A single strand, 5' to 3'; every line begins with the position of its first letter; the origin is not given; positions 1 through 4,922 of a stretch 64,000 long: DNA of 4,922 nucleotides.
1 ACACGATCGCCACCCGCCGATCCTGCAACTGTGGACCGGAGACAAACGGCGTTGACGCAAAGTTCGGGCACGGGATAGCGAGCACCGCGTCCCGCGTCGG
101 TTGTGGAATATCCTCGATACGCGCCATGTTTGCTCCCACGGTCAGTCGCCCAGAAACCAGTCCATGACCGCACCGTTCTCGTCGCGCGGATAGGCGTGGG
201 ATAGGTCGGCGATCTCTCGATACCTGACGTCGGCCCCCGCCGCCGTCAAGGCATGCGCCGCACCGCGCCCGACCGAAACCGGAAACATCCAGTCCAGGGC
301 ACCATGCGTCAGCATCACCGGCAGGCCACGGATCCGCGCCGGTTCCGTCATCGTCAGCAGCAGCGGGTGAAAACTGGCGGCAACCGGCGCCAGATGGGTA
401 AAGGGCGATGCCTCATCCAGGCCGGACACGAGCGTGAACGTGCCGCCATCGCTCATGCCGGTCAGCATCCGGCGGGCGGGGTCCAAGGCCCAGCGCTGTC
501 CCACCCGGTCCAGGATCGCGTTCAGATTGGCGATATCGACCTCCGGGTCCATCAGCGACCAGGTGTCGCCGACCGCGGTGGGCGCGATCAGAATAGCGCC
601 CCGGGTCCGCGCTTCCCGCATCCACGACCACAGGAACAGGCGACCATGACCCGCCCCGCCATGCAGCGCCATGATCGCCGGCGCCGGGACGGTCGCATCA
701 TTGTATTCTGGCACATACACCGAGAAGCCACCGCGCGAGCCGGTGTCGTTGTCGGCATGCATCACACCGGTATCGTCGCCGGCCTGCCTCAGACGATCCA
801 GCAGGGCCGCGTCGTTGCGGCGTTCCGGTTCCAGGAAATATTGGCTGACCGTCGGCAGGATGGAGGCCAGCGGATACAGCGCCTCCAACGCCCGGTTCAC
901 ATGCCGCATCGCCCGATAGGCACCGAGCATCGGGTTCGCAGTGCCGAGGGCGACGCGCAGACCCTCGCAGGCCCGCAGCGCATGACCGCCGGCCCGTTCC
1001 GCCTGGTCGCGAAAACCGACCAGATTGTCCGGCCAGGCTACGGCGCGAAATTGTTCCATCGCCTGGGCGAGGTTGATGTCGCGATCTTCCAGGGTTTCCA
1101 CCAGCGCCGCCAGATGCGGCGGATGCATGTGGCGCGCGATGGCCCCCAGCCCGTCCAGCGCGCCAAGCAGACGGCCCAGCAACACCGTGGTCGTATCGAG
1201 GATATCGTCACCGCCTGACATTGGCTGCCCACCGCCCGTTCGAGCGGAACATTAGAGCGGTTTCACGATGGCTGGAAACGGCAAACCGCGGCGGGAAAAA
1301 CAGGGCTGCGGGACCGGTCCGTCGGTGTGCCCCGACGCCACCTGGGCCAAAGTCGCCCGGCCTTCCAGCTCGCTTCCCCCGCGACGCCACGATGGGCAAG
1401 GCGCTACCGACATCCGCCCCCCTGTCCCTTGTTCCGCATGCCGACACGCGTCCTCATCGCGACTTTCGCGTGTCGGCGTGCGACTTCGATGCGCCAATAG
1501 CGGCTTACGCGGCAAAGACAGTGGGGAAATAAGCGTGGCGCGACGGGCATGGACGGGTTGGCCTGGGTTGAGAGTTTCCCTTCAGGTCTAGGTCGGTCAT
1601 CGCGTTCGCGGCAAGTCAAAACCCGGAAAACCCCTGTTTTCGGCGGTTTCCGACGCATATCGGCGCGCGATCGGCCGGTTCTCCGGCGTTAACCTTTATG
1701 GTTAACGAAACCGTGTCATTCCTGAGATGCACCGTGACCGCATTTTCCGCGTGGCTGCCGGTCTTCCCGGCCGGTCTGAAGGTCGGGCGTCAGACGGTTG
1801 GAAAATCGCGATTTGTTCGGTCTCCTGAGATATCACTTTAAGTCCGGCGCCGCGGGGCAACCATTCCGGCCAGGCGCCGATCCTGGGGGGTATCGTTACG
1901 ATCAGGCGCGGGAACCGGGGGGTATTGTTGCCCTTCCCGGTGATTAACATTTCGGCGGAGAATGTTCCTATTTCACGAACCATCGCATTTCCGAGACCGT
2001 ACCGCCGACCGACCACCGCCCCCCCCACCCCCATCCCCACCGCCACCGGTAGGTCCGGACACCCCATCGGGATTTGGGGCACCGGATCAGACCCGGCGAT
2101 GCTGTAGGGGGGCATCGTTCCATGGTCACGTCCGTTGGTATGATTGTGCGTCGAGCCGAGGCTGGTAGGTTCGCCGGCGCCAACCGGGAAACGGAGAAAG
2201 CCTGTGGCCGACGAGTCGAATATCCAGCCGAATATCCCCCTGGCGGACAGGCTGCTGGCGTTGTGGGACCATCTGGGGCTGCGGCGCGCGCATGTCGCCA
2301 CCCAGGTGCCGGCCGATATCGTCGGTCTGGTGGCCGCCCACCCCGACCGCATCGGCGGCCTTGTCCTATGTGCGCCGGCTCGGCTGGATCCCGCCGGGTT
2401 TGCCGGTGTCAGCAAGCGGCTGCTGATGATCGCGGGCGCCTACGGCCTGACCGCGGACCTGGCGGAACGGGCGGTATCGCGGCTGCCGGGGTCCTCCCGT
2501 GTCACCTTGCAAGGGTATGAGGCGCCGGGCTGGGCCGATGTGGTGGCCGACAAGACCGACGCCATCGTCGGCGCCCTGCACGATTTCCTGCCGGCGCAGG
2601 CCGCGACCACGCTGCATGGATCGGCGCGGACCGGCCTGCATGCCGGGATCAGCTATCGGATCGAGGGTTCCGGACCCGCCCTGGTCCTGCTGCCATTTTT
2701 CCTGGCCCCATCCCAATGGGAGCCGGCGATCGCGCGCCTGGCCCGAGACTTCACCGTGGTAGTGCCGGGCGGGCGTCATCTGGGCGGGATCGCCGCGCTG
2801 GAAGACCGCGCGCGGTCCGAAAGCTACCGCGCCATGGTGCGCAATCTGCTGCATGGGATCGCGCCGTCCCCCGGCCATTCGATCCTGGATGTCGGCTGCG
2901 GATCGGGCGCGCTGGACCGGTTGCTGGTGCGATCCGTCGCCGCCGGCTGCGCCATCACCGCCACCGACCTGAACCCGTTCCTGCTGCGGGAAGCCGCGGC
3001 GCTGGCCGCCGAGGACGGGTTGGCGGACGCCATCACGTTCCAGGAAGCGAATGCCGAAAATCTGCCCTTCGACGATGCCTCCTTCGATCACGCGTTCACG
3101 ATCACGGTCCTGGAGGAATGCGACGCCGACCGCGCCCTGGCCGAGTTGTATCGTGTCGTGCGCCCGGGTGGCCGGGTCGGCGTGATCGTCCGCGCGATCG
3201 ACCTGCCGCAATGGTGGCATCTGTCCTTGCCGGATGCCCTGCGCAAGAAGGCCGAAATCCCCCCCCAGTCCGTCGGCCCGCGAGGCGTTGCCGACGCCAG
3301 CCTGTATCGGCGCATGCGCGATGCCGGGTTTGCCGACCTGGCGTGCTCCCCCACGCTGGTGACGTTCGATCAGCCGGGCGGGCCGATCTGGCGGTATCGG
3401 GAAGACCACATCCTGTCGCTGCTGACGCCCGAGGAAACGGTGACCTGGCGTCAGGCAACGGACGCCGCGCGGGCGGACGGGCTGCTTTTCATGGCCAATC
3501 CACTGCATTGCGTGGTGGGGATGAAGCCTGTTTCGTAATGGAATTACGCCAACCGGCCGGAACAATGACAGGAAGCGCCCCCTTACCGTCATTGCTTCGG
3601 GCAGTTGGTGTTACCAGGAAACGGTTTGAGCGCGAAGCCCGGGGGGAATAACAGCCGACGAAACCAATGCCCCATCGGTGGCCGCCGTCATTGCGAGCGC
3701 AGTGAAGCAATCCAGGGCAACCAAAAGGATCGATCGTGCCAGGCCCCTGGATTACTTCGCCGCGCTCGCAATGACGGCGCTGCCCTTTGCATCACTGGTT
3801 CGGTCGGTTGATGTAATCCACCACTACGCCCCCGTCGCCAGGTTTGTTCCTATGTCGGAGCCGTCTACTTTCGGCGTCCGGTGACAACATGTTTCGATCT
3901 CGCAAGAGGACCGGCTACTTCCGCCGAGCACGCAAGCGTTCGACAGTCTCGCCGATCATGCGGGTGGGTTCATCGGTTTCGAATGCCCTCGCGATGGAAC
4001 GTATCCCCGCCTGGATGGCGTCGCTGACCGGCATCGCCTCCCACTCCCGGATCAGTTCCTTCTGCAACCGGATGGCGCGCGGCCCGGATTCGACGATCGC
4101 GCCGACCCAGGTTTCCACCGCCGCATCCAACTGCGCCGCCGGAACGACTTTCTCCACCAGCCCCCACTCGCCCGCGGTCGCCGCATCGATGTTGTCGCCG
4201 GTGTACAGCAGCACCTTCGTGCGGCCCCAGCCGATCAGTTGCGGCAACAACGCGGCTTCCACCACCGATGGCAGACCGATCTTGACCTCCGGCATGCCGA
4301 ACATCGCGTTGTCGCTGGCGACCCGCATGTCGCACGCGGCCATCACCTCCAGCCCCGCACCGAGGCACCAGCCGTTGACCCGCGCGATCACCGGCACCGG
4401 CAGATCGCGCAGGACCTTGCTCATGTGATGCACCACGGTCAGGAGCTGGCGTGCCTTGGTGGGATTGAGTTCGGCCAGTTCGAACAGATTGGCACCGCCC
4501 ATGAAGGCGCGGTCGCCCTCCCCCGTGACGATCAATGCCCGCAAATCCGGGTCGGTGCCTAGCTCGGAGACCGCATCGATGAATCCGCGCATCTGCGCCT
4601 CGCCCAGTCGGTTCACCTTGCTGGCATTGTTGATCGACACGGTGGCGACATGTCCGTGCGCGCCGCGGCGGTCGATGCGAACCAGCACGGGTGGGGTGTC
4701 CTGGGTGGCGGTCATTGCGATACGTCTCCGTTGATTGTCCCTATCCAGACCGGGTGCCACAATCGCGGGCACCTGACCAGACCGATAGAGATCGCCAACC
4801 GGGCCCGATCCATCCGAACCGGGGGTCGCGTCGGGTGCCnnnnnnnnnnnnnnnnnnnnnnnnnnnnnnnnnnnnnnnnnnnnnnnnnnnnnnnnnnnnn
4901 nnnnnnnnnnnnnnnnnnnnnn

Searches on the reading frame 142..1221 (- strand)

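Call 44: search_protein_families(library=pfam, proteins=[window:142-1221:-], max_evalue=0.001)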
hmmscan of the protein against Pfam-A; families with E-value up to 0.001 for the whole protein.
window:142-1221:- (359 aa): 1 family
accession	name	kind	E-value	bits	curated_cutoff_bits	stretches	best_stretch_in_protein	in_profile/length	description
PF02230.22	Abhydrolase_2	-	2.2e-05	24.8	23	1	246-348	102-205/217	Phospholipase/Carboxylesterase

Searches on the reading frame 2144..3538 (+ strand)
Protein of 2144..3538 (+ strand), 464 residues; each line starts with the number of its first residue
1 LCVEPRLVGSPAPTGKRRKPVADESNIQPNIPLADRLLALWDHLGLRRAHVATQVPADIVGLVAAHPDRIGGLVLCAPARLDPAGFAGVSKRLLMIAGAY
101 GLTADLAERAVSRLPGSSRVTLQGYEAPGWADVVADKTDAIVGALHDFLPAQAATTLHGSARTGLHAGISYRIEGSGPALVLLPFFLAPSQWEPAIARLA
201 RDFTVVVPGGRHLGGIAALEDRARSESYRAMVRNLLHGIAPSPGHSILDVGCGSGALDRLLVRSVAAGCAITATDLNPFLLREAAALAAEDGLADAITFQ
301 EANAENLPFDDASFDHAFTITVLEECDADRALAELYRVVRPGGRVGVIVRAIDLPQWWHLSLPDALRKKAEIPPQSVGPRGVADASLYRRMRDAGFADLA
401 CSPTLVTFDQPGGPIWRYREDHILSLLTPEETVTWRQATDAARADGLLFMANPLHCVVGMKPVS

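Call 44: search_protein_families(library=pfam, proteins=[window:2144-3538:+], max_evalue=0.001)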
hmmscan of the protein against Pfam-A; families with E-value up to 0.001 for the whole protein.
window:2144-3538:+ (464 aa): 7 families
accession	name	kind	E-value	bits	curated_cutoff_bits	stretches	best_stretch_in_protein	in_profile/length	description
PF08241.18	Methyltransf_11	-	9.8e-21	74.7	21.2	1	248-345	1-93/95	Methyltransferase domain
PF13649.12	Methyltransf_25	-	1.1e-19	71.3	27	1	247-343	1-97/97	Methyltransferase domain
PF01209.24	Ubie_methyltran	-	3.4e-17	63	20.1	1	240-348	44-152/233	ubiE/COQ5 methyltransferase family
PF13847.12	Methyltransf_31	-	1.2e-13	51.4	27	1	243-345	3-107/145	Methyltransferase domain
PF08242.18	Methyltransf_12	-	2.3e-12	47.9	30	1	248-345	1-98/98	Methyltransferase domain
PF13489.12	Methyltransf_23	-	1.8e-05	24.9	27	1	237-354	14-123/164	Methyltransferase domain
PF13679.12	Methyltransf_32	-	8.7e-05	23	27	1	230-328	11-113/143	Methyltransferase domain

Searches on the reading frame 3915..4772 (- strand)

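Call 44: search_protein_families(library=pfam, proteins=[window:3915-4772:-], max_evalue=0.001)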
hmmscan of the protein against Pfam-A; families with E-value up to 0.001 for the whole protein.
window:3915-4772:- (285 aa): 2 families
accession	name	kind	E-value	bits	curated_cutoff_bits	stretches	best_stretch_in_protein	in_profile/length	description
PF00378.25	ECH_1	-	1.7e-39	136.2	27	1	40-267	4-231/251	Enoyl-CoA hydratase/isomerase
PF16113.10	ECH_2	-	1.3e-26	94.4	27.2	1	43-281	2-239/335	Enoyl-CoA hydratase/isomerase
